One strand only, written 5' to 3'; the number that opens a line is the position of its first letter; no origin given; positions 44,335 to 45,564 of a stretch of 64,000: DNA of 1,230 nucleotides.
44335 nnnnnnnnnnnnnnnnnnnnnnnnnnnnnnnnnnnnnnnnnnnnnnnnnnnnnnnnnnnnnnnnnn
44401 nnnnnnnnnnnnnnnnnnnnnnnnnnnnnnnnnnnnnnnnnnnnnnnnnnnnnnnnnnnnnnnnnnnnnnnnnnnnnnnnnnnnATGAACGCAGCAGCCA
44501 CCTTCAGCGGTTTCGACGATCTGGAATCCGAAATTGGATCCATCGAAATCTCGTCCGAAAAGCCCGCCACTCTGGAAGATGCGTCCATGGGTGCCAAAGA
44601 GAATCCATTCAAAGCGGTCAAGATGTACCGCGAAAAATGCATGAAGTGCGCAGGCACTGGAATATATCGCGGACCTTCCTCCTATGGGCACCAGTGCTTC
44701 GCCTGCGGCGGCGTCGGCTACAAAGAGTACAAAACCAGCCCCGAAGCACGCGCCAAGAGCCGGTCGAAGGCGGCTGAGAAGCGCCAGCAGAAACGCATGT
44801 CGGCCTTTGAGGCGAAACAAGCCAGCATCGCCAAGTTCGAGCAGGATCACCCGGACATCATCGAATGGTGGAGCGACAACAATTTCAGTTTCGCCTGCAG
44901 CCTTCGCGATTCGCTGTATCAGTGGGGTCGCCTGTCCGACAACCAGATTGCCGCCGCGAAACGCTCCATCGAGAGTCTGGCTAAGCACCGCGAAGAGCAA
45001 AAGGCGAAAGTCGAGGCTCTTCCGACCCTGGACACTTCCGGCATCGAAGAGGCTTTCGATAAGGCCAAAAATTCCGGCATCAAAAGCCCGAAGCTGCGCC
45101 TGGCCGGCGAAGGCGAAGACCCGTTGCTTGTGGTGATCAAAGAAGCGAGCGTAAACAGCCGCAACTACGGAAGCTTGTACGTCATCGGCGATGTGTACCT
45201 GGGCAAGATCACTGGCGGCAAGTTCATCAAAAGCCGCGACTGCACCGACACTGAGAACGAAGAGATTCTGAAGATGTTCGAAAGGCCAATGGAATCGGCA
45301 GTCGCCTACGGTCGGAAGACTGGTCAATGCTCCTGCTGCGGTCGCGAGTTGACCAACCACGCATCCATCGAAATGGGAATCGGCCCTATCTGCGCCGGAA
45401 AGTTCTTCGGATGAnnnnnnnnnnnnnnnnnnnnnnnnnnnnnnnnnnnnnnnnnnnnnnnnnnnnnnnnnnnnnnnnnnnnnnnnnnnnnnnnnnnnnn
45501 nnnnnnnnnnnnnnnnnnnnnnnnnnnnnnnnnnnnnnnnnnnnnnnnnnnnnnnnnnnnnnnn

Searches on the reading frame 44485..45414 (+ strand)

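Call 82: search_protein_families(library=pfam, proteins=[window:44485-45414:+], max_evalue=0.01)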
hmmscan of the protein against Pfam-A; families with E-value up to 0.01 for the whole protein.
window:44485-45414:+ (309 aa): 1 family
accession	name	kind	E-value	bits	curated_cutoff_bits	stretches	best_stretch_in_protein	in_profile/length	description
PF19474.4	DUF6011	-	8.9e-15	54.4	26.6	1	272-307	1-36/37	Family of unknown function (DUF6011)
